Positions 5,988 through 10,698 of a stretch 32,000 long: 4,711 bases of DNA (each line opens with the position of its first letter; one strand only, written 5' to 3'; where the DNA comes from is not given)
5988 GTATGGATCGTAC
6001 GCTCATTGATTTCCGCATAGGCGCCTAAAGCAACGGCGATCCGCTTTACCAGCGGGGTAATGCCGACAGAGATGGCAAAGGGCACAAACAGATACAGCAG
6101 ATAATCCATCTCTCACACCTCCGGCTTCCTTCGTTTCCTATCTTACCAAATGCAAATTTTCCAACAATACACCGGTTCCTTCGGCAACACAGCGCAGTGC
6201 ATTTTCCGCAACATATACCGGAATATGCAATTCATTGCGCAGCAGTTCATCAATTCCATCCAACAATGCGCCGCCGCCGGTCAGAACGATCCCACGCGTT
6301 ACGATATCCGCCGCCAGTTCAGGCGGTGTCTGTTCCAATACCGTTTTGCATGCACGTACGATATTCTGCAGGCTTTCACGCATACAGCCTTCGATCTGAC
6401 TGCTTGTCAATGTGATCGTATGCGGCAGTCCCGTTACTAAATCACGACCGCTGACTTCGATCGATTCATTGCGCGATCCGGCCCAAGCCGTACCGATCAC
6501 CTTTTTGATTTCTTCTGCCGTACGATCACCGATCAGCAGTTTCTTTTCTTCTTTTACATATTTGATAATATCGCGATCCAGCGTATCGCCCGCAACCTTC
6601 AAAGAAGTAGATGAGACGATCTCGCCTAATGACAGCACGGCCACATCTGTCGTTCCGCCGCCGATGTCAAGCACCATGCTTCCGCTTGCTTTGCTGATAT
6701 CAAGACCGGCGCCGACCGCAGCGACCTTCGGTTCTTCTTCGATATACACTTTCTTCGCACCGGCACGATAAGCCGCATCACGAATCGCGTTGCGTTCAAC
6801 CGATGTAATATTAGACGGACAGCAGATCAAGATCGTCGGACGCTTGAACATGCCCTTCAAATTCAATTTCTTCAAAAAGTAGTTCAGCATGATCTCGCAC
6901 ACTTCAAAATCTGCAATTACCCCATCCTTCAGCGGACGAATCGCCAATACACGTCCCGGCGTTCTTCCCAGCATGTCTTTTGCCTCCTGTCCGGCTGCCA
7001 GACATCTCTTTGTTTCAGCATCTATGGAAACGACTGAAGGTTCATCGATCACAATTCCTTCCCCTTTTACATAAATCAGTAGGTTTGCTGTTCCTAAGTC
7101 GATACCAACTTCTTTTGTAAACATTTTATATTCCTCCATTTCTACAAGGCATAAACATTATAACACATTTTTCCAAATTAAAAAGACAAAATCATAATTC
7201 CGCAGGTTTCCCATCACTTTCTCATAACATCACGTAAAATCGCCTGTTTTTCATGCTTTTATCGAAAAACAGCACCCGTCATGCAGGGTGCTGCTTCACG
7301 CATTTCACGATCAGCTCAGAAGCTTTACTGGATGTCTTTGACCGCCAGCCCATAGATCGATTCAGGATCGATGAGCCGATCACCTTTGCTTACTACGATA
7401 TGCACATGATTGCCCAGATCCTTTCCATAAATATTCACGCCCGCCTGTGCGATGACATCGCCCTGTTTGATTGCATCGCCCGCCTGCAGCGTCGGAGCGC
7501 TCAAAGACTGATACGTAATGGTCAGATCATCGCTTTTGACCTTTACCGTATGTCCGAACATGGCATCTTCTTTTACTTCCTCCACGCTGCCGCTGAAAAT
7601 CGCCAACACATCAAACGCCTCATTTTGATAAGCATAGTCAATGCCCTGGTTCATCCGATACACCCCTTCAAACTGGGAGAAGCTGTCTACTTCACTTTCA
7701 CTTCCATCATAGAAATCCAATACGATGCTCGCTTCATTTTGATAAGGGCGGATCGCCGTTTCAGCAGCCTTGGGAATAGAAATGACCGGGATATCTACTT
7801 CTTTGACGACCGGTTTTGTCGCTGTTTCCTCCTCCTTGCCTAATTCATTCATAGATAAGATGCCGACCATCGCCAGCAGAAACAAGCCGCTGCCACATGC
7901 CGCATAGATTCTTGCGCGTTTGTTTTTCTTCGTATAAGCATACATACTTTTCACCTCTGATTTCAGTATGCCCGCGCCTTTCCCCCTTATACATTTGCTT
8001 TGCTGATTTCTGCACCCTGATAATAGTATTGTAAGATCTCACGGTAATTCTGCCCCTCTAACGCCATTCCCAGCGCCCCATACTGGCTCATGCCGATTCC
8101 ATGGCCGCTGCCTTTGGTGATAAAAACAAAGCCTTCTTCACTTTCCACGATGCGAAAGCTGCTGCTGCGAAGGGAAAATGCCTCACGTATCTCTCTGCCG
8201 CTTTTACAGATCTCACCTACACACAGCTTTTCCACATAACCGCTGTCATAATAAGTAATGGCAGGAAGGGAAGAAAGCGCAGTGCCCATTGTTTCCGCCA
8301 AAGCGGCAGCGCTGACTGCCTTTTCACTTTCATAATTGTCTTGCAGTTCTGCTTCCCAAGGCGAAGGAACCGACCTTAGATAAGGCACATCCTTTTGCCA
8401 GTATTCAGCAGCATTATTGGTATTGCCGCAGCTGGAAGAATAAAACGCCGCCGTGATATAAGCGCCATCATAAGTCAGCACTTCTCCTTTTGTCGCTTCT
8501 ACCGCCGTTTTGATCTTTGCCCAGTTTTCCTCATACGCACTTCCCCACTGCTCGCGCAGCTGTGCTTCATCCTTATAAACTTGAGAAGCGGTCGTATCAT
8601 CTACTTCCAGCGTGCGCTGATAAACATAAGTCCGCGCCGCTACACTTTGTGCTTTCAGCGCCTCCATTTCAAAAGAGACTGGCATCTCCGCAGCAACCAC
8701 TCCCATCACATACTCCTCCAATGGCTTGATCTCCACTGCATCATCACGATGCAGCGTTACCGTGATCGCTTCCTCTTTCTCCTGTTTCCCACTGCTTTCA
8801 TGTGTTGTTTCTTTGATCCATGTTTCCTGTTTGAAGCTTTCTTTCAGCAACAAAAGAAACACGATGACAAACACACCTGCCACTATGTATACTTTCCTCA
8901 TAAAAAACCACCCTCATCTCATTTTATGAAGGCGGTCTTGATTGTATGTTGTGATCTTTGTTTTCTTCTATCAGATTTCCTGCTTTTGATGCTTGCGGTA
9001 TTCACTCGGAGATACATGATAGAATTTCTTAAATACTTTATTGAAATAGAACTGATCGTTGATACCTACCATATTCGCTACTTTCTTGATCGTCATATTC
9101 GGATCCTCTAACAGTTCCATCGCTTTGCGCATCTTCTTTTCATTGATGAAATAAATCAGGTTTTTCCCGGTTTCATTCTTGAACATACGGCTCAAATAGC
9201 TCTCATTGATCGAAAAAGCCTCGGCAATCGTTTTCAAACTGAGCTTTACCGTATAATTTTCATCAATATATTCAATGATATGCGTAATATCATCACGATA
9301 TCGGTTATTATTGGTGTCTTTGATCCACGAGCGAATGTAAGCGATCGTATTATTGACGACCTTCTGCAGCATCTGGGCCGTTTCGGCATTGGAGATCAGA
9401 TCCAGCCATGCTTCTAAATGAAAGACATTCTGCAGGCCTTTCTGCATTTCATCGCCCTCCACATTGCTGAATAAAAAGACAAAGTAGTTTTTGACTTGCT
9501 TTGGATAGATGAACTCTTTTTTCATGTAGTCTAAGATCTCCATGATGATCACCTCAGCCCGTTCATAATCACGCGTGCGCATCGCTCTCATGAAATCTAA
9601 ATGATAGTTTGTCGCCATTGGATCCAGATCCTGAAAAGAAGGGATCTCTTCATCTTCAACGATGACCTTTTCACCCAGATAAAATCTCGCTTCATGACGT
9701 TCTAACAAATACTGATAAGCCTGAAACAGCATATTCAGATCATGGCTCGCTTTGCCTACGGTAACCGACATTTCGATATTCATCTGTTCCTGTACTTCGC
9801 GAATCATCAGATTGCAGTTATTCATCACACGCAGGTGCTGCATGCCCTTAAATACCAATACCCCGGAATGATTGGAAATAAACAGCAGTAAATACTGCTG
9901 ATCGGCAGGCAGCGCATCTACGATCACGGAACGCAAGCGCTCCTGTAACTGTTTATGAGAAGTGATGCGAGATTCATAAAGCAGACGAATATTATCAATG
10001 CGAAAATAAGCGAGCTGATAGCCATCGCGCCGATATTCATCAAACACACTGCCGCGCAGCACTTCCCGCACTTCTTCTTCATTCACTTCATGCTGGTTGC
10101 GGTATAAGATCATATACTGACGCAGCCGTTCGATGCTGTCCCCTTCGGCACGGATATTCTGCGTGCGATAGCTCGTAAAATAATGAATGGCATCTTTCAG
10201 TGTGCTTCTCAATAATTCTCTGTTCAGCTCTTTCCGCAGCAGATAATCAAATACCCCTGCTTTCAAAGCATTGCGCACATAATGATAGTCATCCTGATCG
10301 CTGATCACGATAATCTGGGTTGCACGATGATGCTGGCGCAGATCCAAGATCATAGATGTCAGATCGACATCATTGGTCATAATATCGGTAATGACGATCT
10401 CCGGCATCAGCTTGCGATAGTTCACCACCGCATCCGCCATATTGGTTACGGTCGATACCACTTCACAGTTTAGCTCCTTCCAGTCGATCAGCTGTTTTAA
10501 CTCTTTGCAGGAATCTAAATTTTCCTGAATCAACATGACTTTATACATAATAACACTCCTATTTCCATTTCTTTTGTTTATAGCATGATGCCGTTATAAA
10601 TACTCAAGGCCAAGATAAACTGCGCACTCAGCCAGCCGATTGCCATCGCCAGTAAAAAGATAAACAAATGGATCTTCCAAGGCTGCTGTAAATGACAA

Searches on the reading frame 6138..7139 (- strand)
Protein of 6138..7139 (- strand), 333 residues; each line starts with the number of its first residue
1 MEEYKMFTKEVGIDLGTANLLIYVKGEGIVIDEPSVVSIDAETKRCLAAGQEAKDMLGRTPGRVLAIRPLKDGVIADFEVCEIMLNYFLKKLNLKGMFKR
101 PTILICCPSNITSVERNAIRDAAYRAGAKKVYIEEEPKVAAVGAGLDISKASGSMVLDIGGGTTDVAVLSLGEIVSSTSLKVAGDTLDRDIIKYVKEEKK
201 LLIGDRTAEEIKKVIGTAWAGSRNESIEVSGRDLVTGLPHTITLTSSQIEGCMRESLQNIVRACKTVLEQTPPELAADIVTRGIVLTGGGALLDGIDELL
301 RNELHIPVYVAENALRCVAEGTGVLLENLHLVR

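Call 7: search_protein_families(library=pfam, proteins=[window:6138-7139:-], max_evalue=0.001)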
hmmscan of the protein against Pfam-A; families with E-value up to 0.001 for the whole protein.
window:6138-7139:- (333 aa): 7 families
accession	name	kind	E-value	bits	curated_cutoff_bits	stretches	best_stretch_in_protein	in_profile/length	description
PF06723.19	MreB_Mbl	-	8.9e-139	462.3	27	1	9-330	2-323/327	MreB/Mbl protein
PF14450.12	FtsA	-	4.4e-13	50.1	31.8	1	155-313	1-112/127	Cell division protein FtsA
PF00012.26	HSP70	-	1.8e-12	46.7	20.6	1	104-322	137-368/599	Hsp70 protein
PF00022.25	Actin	-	9.2e-11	41.4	27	1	67-199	62-191/410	Actin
PF06277.17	EutA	-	6.8e-06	25.7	27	1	137-207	125-202/475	Ethanolamine utilisation protein EutA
PF08841.16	DDR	-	1.6e-05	24.5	24.6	1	135-213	116-189/328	Diol dehydratase reactivase ATPase-like domain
PF11104.14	PilM_2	-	0.00016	21.1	27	0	283-315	277-309/340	Type IV pilus assembly protein PilM;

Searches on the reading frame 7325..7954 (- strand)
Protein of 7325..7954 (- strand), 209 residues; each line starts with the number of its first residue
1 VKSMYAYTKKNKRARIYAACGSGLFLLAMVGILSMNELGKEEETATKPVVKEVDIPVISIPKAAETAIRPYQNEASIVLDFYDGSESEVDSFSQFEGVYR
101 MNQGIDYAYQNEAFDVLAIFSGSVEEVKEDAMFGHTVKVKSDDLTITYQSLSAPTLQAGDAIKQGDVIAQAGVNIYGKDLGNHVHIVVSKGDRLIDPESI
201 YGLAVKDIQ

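Call 7: search_protein_families(library=pfam, proteins=[window:7325-7954:-], max_evalue=0.001)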
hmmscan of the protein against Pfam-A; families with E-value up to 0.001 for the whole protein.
window:7325-7954:- (209 aa): 1 family
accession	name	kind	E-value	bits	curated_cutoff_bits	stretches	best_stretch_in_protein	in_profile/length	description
PF01551.29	Peptidase_M23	-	1.3e-13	51.4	28.7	1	101-197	2-96/96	Peptidase family M23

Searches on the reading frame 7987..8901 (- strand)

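Call 7: search_protein_families(library=pfam, proteins=[window:7987-8901:-], max_evalue=0.001)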
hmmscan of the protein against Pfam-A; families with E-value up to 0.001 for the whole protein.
window:7987-8901:- (304 aa): 1 family
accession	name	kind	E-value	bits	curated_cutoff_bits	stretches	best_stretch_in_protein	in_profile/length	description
PF08486.15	SpoIID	-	8.6e-26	90.9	23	1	54-144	6-97/97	Stage II sporulation protein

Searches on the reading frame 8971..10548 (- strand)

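Call 7: search_protein_families(library=pfam, proteins=[window:8971-10548:-], max_evalue=0.001)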
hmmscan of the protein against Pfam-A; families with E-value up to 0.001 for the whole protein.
window:8971-10548:- (525 aa): 3 families
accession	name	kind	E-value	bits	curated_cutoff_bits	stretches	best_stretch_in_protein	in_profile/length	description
PF12833.13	HTH_18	-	3.8e-20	72.4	33.6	1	441-519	1-79/80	Helix-turn-helix domain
PF00165.29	HTH_AraC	-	1.2e-17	64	26.6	2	482-519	6-42/42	Bacterial regulatory helix-turn-helix proteins, AraC family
PF00072.30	Response_reg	-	6.6e-12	46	30.2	1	4-115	1-108/111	Response regulator receiver domain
